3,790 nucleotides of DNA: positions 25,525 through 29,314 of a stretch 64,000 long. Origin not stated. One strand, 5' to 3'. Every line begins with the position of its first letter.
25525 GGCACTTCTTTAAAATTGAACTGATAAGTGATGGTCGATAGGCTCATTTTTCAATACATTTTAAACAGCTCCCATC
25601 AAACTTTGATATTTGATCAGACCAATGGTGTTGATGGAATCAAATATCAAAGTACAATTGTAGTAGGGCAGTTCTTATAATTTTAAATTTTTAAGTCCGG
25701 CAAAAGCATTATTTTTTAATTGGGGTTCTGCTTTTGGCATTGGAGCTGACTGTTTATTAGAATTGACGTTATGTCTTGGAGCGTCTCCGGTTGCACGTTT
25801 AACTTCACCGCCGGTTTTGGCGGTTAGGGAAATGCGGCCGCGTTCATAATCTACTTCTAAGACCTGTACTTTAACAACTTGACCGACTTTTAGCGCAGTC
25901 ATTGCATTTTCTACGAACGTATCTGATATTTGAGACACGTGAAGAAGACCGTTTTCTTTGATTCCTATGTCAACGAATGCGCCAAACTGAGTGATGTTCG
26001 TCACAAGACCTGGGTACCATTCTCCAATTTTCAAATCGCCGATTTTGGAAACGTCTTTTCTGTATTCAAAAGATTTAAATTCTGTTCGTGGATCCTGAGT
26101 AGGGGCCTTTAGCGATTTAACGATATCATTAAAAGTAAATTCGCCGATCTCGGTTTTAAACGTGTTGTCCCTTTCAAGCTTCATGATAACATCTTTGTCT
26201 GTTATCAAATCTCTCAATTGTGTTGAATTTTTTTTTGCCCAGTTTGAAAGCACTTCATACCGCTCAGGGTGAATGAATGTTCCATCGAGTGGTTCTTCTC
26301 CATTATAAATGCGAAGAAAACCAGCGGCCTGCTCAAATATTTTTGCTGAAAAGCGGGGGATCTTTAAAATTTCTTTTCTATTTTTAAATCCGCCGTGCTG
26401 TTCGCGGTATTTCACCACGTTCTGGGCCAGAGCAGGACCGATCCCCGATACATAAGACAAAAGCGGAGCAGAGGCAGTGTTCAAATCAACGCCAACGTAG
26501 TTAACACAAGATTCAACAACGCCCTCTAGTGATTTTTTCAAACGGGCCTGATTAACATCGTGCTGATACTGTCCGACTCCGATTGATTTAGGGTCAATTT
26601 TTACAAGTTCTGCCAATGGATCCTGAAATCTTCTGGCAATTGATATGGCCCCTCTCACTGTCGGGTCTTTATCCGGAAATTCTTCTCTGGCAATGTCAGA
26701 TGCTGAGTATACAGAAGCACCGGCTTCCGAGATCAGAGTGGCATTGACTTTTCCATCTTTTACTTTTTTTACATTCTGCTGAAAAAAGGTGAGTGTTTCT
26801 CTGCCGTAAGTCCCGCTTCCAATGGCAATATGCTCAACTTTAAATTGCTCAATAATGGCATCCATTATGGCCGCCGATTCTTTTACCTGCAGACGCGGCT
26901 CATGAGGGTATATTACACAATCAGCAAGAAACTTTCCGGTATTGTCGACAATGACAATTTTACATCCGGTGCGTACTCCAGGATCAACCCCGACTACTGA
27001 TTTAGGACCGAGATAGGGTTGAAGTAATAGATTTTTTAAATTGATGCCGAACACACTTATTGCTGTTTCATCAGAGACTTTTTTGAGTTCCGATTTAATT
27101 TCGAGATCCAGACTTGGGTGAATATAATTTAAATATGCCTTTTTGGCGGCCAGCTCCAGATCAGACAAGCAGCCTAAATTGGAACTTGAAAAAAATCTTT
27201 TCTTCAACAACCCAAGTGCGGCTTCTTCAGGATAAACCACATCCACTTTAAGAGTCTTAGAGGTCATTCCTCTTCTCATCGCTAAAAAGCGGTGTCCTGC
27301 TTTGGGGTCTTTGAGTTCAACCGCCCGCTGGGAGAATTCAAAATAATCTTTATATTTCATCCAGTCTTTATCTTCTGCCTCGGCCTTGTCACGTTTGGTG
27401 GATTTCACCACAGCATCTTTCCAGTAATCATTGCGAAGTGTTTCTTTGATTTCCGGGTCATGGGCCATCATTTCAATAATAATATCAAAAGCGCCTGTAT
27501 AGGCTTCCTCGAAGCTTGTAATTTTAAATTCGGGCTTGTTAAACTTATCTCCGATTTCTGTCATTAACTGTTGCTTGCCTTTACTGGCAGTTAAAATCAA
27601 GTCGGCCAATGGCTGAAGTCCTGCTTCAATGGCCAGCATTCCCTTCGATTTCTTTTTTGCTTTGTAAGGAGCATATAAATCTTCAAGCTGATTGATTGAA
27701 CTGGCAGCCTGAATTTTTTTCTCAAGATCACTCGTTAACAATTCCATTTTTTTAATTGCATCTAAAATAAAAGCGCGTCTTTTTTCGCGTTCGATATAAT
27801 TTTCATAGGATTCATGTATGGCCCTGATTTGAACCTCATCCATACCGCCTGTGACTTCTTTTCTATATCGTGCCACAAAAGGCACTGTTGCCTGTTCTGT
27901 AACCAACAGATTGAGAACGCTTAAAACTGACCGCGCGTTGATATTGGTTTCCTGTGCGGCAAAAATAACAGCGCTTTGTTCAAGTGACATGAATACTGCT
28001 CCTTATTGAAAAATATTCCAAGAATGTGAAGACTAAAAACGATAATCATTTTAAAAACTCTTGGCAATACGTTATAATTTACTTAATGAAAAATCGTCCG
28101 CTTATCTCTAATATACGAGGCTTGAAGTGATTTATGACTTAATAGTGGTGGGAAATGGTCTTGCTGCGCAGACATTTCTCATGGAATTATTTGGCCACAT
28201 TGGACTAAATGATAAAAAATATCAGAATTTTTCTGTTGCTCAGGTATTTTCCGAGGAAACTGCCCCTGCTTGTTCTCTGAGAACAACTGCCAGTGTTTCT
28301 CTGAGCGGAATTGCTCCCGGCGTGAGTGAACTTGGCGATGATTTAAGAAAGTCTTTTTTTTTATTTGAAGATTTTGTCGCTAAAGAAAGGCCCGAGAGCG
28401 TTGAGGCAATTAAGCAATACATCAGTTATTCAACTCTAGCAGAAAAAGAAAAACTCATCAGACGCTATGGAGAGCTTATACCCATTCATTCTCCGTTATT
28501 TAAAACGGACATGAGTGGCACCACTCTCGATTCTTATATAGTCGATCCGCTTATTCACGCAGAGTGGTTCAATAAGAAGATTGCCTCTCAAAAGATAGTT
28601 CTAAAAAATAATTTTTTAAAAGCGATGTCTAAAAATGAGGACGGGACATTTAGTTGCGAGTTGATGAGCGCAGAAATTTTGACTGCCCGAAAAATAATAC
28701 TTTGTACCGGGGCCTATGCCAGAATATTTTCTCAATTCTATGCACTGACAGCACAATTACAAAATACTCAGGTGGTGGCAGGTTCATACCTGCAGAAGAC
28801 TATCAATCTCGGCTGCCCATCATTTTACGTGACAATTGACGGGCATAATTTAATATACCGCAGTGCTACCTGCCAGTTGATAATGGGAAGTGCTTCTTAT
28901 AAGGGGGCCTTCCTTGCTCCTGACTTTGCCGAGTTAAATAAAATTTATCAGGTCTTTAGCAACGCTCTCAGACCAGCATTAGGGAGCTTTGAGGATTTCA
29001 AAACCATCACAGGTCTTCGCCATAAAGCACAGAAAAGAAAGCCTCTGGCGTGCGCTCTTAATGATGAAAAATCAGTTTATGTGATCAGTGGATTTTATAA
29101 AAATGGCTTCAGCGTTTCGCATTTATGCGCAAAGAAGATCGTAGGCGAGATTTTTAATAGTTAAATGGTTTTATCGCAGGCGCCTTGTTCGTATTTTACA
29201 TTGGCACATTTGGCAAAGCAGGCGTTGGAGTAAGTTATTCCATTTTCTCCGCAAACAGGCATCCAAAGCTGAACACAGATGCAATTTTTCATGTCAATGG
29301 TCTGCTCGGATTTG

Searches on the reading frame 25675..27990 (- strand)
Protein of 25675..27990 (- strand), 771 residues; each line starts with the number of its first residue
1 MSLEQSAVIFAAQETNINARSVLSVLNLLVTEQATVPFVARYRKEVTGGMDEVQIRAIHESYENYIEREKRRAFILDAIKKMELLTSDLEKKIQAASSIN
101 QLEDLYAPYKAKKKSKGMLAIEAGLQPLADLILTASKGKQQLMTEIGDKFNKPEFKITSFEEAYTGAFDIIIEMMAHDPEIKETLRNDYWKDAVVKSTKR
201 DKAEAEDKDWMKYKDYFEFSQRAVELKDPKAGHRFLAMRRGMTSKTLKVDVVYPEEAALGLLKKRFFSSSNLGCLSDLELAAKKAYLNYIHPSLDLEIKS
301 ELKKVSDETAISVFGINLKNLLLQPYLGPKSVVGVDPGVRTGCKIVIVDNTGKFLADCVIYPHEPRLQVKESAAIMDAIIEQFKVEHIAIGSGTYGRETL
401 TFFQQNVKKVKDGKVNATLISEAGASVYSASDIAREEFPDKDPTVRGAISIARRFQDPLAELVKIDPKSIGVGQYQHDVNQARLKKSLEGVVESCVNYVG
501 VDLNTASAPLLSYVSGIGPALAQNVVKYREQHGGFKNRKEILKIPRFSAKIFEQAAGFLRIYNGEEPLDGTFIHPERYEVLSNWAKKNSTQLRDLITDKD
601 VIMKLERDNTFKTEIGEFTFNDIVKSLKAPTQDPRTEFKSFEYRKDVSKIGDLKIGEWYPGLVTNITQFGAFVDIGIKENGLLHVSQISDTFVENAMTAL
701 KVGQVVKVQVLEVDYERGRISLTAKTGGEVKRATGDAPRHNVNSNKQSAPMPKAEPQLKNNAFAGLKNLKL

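Call 53: search_protein_families(library=pfam, proteins=[window:25675-27990:-], max_evalue=0.00001)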
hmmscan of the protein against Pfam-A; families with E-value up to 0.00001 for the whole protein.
window:25675-27990:- (771 aa): 9 families
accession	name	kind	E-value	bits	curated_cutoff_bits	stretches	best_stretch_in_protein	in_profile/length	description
PF16921.10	Tex_YqgF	-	8e-47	159.2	27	1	330-456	1-126/126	Tex protein YqgF-like domain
PF12836.13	HHH_3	-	2.7e-28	98.3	27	1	496-560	1-65/65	Helix-hairpin-helix motif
PF09371.15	Tex_N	-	5.2e-22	77.8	32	1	11-80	7-75/75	Tex-like protein N-terminal domain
PF17674.7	HHH_9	-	2.1e-18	67.4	23.1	1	566-635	1-70/70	HHH domain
PF00575.29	S1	-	2.6e-18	66.6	22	1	654-724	3-73/74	S1 RNA binding domain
PF22706.1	Tex_central_region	-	1.5e-16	61.3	27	1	148-314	11-178/178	Tex central region-like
PF14635.12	HHH_7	-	2.9e-09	37.6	27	1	469-561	5-103/104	Helix-hairpin-helix motif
PF14639.11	YqgF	-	3.6e-08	33.8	35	1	346-463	24-147/150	Holliday-junction resolvase-like of SPT6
PF03934.19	T2SSK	-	2.7e-06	28.1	24.2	1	501-550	1-51/63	Type II secretion system (T2SS), protein K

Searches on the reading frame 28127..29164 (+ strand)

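Call 53: search_protein_families(library=pfam, proteins=[window:28127-29164:+], max_evalue=0.00001)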
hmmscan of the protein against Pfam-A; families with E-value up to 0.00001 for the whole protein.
window:28127-29164:+ (345 aa): 1 family
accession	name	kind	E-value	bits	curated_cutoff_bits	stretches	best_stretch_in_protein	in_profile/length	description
PF01266.30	DAO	-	7e-09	36.1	27.9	1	133-338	140-350/353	FAD dependent oxidoreductase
